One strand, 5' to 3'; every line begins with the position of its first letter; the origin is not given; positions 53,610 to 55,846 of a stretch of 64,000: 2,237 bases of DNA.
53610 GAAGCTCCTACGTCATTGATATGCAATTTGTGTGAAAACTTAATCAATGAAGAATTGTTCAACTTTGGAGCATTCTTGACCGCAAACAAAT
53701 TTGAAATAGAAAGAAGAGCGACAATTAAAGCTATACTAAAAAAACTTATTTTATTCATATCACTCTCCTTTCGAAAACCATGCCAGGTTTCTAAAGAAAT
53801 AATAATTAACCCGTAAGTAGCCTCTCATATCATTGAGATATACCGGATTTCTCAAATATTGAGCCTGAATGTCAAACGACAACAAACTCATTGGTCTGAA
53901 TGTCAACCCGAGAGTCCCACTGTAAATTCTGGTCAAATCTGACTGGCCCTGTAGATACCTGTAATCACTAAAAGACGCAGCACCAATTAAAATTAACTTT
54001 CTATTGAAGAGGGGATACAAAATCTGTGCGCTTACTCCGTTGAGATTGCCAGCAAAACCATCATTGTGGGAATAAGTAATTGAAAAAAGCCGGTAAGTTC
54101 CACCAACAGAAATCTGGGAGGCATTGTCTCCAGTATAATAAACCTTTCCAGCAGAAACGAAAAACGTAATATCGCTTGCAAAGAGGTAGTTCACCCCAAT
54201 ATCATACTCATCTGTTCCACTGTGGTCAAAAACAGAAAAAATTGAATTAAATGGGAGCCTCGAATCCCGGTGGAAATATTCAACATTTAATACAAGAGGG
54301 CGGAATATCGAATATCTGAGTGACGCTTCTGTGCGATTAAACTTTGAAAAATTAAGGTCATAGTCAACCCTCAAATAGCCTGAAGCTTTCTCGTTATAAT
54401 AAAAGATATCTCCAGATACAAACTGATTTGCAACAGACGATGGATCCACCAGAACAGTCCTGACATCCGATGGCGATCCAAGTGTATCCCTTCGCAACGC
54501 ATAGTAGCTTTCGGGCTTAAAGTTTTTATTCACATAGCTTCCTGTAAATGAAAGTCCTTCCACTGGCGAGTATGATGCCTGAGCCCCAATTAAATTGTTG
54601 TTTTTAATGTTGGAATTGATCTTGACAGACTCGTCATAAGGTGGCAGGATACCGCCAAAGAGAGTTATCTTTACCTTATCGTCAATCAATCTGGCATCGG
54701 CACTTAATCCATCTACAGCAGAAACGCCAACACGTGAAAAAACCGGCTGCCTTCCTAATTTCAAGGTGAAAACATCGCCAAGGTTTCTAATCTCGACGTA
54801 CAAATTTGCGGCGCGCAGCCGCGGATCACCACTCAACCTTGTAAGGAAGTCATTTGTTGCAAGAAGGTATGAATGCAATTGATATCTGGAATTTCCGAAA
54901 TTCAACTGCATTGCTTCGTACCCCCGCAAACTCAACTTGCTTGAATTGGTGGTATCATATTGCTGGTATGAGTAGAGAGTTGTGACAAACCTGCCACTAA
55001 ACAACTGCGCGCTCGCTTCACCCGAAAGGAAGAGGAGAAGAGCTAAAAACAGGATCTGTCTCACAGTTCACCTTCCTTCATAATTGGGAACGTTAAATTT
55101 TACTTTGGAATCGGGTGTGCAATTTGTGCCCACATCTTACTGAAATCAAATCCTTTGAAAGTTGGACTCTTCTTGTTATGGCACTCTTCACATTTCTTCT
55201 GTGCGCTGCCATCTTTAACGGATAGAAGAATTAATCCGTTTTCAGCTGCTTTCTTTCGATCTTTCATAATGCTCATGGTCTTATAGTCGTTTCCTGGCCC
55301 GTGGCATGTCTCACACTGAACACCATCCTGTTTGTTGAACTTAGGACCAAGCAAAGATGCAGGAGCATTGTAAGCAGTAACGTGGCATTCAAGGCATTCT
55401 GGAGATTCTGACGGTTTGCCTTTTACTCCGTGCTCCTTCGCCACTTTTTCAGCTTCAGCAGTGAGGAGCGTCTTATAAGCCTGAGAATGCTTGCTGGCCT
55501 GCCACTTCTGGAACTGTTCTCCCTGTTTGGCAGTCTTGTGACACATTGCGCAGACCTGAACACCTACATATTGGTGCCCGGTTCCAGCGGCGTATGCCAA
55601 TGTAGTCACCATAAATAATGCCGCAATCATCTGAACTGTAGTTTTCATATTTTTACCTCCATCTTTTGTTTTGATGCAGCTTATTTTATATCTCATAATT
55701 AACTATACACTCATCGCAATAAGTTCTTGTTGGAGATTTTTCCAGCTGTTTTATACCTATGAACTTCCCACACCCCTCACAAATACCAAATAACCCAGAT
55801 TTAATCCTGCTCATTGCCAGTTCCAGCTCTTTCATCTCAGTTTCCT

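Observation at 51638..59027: Single-operon membrane-to-surface electron conduit candidate: 44 c-heme motifs, a cytochrome-b module and an outer-membrane barrel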

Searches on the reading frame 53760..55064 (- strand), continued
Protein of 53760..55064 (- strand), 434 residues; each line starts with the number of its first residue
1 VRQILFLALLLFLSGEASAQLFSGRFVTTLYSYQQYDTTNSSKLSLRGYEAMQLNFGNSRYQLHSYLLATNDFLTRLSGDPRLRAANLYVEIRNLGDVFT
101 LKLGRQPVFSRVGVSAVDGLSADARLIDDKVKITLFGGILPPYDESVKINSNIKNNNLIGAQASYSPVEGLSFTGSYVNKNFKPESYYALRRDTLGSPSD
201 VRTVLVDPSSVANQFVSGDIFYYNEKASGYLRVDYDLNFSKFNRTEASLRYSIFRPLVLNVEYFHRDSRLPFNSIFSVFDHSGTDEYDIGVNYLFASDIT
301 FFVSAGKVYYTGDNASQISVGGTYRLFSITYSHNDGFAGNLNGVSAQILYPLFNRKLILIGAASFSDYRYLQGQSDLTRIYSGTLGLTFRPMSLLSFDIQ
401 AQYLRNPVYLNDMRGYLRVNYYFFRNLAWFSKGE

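Call 33: find_encoding_contigs(protein=P0008, flank=10000, max_places=2)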
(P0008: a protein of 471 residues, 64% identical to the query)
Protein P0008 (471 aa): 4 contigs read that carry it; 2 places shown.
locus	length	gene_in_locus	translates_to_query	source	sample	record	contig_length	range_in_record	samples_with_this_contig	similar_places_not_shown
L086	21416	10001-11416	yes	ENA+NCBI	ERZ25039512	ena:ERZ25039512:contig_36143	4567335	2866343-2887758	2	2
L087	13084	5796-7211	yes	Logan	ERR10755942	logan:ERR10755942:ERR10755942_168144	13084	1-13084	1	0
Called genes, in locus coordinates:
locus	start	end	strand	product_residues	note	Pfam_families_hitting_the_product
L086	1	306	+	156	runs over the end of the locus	PF00582:Usp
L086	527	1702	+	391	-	PF00578:AhpC-TSA, PF08534:Redoxin (weak), PF13905:Thioredoxin_8, PF17991:Thioredoxin_10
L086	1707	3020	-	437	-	PF00072:Response_reg, PF00158:Sigma54_activat, PF14532:Sigma54_activ_2, PF00004:AAA (weak), PF07728:AAA_5, PF25601:AAA_lid_14, PF02954:HTH_8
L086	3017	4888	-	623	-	PF00672:HAMP, PF00989:PAS, PF08448:PAS_4, PF00512:HisKA, PF02518:HATPase_c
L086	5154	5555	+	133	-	-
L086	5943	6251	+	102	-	-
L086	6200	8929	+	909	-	PF09699:Paired_CXXCH_1 (faint), PF14522:Cytochrome_C7 (faint), PF14537:Cytochrom_c3_2 (faint), PF01292:Ni_hydr_CYTB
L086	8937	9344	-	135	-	-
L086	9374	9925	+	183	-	PF14522:Cytochrome_C7 (faint), PF22113:Mtrc-MtrF_II-IV_dom (weak), PF13435:Cytochrome_C554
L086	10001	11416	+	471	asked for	-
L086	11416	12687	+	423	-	PF22113:Mtrc-MtrF_II-IV_dom (faint), PF14537:Cytochrom_c3_2 (faint), PF02085:Cytochrom_CIII (weak), PF14522:Cytochrome_C7 (weak)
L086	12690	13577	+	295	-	PF09698:GSu_C4xC__C2xCH (weak)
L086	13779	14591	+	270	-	PF00702:Hydrolase (weak), PF13344:Hydrolase_6, PF13242:Hydrolase_like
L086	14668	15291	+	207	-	PF14681:UPRTase, PF00156:Pribosyltran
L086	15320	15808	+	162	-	PF13489:Methyltransf_23 (weak), PF13847:Methyltransf_31 (weak), PF08241:Methyltransf_11, PF08242:Methyltransf_12 (weak), PF13649:Methyltransf_25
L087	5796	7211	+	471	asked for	-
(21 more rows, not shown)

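Call 52: search_protein_representatives(alignment_id=A1)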
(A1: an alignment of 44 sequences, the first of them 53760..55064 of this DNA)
Query: 44 sequences, 427 profile positions. Proteins with E-value up to 0.001 (for the whole library): 495; up to 1e-10: 300; up to 1e-30: 131. The best 150 are listed.
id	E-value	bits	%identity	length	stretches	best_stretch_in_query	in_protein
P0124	2.0e-184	629.9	-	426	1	1-425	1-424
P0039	4.9e-178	608.8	-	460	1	5-425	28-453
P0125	2.1e-141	488.1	-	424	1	4-422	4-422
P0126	2.6e-137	474.6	-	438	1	8-425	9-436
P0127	2.0e-128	445.4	-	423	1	4-424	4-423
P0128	3.2e-123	428.3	-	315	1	109-424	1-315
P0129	7.9e-122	423.6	-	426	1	4-425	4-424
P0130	1.4e-121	422.8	-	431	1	5-424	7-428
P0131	8.8e-121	420.2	-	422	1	9-425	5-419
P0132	5.4e-118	411.0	-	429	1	2-425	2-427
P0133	1.0e-116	406.8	-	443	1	6-424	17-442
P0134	8.7e-110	384.0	-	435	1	5-425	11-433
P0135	9.7e-110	383.8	-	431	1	3-425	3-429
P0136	2.2e-109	382.7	-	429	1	4-425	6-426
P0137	4.9e-109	381.5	-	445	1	8-425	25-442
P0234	4.9e-36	141.0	-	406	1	8-414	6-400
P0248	3.7e-32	128.2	-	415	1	10-418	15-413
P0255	1.4e-30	123.0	-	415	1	3-418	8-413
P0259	2.8e-30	122.0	-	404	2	5-196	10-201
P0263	7.2e-30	120.6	-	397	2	227-418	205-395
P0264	1.3e-29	119.9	-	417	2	2-184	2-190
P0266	1.9e-29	119.3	-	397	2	5-179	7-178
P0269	3.1e-29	118.6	-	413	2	6-179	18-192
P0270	7.3e-29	117.3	-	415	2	209-424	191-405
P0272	3.9e-28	114.9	-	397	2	225-418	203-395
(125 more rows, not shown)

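Call 53: list_cluster_members(proteins=[P0272, P0270, P0269, P0266, P0264, P0263, P0259, P0255, P0248, P0234])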
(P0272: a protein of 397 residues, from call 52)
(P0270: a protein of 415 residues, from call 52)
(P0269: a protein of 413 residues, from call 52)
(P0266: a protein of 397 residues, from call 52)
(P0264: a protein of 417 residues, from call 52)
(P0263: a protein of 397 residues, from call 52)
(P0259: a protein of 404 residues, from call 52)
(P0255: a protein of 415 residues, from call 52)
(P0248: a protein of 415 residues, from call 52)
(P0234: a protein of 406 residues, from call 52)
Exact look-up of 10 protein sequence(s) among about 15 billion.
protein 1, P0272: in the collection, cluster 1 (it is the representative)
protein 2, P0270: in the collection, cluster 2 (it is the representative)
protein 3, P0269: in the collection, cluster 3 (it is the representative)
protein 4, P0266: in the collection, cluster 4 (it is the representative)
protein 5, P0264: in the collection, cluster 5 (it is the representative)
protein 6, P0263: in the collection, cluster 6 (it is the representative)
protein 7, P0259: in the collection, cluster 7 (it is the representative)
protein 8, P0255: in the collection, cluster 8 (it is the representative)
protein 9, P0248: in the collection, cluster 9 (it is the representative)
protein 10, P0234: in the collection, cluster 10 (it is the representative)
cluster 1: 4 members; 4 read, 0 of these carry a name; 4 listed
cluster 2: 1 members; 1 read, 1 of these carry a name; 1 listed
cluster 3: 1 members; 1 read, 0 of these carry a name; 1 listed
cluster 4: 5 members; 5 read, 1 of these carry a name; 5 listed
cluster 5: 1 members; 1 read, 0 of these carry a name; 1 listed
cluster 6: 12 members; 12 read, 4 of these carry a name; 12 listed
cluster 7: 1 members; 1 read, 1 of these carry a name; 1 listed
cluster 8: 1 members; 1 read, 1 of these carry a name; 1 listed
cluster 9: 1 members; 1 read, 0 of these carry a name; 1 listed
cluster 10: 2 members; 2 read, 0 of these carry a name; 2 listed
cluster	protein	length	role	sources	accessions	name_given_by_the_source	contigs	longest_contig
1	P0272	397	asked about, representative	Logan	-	-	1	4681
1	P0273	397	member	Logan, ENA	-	-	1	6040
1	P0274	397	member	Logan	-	-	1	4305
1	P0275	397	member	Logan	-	-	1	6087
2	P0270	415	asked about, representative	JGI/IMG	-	hypothetical protein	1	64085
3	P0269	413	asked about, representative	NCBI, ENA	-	-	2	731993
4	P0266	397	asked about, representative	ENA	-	-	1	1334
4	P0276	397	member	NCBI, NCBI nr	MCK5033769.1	MAG: hypothetical protein KAS18_09050 [Calditrichia bacterium] | hypothetical protein [Calditrichia bacterium]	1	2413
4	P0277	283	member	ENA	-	-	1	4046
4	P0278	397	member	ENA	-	-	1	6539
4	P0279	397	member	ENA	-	-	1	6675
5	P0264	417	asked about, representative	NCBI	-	-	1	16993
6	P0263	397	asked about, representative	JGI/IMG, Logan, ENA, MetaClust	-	\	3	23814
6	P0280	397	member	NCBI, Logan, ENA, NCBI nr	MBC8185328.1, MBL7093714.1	hypothetical protein H8E88_29895 [candidate division KSB1 bacterium] | hypothetical protein [candidate division KSB1 bacterium]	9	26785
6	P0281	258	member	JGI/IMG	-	hypothetical protein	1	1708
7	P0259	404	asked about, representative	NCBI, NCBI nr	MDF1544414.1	MAG: hypothetical protein P1R58_04855 [bacterium] | hypothetical protein [bacterium]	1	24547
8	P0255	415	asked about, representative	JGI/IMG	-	hypothetical protein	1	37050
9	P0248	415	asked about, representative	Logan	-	-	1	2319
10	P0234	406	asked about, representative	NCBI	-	-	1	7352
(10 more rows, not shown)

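Call 54: list_cluster_members(proteins=[P0055, L002:11274-12473:+, L002:12478-13335:+, L002:9446-9979:+])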
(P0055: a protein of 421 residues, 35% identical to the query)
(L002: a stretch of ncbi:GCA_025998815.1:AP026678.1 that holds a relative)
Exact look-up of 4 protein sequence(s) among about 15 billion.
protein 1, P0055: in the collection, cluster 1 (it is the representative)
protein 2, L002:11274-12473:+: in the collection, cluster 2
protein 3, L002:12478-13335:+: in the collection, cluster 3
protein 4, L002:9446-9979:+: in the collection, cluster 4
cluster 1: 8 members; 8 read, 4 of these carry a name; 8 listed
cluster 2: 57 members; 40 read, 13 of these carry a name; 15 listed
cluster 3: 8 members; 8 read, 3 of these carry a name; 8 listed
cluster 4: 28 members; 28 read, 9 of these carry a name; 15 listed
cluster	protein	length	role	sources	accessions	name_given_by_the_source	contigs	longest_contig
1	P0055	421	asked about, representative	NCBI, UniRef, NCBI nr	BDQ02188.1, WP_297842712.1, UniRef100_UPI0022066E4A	hypothetical protein [Ignavibacterium sp.] | hypothetical protein n=1 Tax=Ignavibacterium sp. TaxID=2651167 RepID=UPI0022066E4A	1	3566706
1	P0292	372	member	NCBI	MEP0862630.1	MAG: hypothetical protein HRF52_14445 [Ignavibacterium sp.]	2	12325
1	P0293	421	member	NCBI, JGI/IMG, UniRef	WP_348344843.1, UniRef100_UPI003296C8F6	hypothetical protein [Ignavibacterium sp.] | hypothetical protein | hypothetical protein n=1 Tax=Ignavibacterium sp. TaxID=2651167 RepID=UPI003296C8F6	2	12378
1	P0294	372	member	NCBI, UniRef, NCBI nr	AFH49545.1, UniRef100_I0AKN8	Hypothetical protein IALB_1839 [Ignavibacterium album JCM 16511] | Uncharacterized protein n=2 Tax=Ignavibacterium album TaxID=591197 RepID=I0AKN8_IGNAJ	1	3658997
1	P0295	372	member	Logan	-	-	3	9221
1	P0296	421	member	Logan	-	-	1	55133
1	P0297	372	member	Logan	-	-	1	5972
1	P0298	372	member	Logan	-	-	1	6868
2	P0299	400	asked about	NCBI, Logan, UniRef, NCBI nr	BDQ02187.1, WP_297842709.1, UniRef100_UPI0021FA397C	cytochrome c3 family protein [Ignavibacterium sp.] | cytochrome c3 family protein n=1 Tax=Ignavibacterium sp. TaxID=2651167 RepID=UPI0021FA397C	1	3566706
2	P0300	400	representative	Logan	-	-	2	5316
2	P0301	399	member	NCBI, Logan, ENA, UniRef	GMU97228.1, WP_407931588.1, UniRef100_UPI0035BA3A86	cytochrome c3 family protein [Ignavibacterium album] | cytochrome c3 family protein n=1 Tax=Ignavibacterium album TaxID=591197 ...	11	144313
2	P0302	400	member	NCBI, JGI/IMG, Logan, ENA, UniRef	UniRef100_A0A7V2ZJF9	Cytochrome C n=1 Tax=Ignavibacterium album TaxID=591197 RepID=A0A7V2ZJF9_9BACT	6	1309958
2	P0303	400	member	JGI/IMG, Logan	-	hypothetical protein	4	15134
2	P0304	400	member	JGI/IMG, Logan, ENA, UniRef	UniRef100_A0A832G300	Cytochrome C n=1 Tax=Ignavibacterium album TaxID=591197 RepID=A0A832G300_9BACT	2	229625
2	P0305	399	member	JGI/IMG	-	c(7)-type cytochrome triheme protein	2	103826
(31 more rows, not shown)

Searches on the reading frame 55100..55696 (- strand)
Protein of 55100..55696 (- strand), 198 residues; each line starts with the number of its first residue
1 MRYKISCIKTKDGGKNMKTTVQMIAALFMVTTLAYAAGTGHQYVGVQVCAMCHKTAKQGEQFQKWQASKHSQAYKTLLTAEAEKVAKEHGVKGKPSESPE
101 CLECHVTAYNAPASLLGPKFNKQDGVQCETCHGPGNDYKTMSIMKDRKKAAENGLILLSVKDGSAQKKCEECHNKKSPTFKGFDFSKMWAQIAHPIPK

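Call 4: search_protein_families(library=pfam, proteins=[window:55100-55696:-], max_evalue=0.1)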
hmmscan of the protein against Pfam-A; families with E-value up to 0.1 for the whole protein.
window:55100-55696:- (198 aa): 11 families
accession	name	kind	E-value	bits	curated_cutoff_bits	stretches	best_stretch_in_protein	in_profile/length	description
PF13435.11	Cytochrome_C554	-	7.3e-21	75.3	20.8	1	48-133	1-84/84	Cytochrome c554 and c-prime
PF22113.1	Mtrc-MtrF_II-IV_dom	-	4.1e-06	26.9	30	1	39-176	21-166/176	Outer membrane cytochrome MtrC/MtrF-like, domains II/IV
PF14522.11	Cytochrome_C7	-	1.7e-05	25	24.8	2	45-132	12-66/67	Cytochrome c7 and related cytochrome c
PF02085.21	Cytochrom_CIII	-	3.7e-05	24.5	22.9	1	41-132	28-101/101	Class III cytochrome C family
PF09699.15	Paired_CXXCH_1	-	0.0003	20.8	20.6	0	95-134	3-38/41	Doubled CXXCH motif (Paired_CXXCH_1)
PF00684.25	DnaJ_CXXCXGXG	-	0.0011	19.6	32.7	1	91-138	7-54/65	DnaJ central domain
PF14537.11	Cytochrom_c3_2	-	0.0026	18.6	25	0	123-177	4-37/79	Cytochrome c3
PF03264.19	Cytochrom_NNT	-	0.021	15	24.1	0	119-174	119-165/174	NapC/NirT cytochrome c family, N-terminal region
PF13442.11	Cytochrome_CBB3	-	0.029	15.1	27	0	47-96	12-50/68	Cytochrome C oxidase, cbb3-type, subunit III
PF06279.16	DUF1033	-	0.029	15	25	0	105-158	50-103/118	Protein of unknown function (DUF1033)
PF21342.2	SoxA-TsdA_cyt-c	-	0.087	13.3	27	0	159-183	7-31/88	SoxA/TsdA, cytochrome c domain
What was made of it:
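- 55100..55648 (-): Periplasmic tetraheme cytochrome of the c554 family (182 aa, signal peptide AYA/AG). PF13435 E 7e-21 (call 4).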

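Call 5: search_protein_families(library=ncbifam, proteins=[window:55100-55696:-], max_evalue=0.1)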
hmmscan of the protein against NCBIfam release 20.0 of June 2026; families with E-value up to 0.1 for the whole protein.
window:55100-55696:- (198 aa): 10 families
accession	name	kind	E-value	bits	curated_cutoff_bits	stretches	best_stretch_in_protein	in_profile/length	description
NF041198.1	UshA_like_PCGU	equivalog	3.6e-16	58.8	275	1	39-179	401-515/519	UshA-like (seleno)protein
NF043010.1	Cyt554_Nsmonas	equivalog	6.4e-11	42.1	400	1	19-173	6-161/238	cytochrome c-550 CycA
TIGR03508.1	decahem_SO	subfamily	3.6e-05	23.3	192.2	1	101-176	5-80/258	DmsE family decaheme c-type cytochrome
TIGR03153.1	cytochr_NrfH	equivalog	0.00067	19.7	134.2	0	23-73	5-52/138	cytochrome c nitrite reductase small subunit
NF033196.2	c_type_nonphoto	exception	0.0012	18.9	70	1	119-151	21-53/98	c-type cytochrome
TIGR01904.2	GSu_C4xC__C2xCH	domain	0.002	17.9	27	0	102-138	27-62/73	CxxxxCH/CxxCH domain c-type cytochrome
NF041895.1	choice_anch_V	domain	0.0027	17.8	42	0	25-60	2-37/150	choice-of-anchor V domain-containing protein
NF045722.1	c3_cytochr_TmcA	equivalog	0.02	14.8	114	0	44-108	55-113/125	acidic tetraheme cytochrome c3 TmcA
TIGR01905.1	paired_CXXCH_1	subfamily_domain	0.047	13.6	25.2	0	165-177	5-17/41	doubled CXXCH domain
NF045713.1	CxxCH_16_HmcA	equivalog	0.1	11.2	400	1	47-140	175-260/541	sulfate respiration complex hexadecaheme cytochrome HmcA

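Call 37: search_solved_structures(query=window:55100-55696:-, max_evalue=0.01)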
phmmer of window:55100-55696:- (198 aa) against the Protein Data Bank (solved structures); distinct sequences matched with E-value up to 0.01: 1.
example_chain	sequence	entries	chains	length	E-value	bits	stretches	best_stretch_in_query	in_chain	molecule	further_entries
1bvb_A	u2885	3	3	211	3.9e-07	33.3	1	44-181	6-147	CYTOCHROME C-554 | CYTOCHROME C554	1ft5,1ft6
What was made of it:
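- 55100..55648 (-): PDB cytochrome c554 1bvb E 4e-7 (call 37).
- The periplasmic carrier belongs to the c554 family, which carries electrons from a periplasmic oxidation in nitrifiers (call 37; established knowledge).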
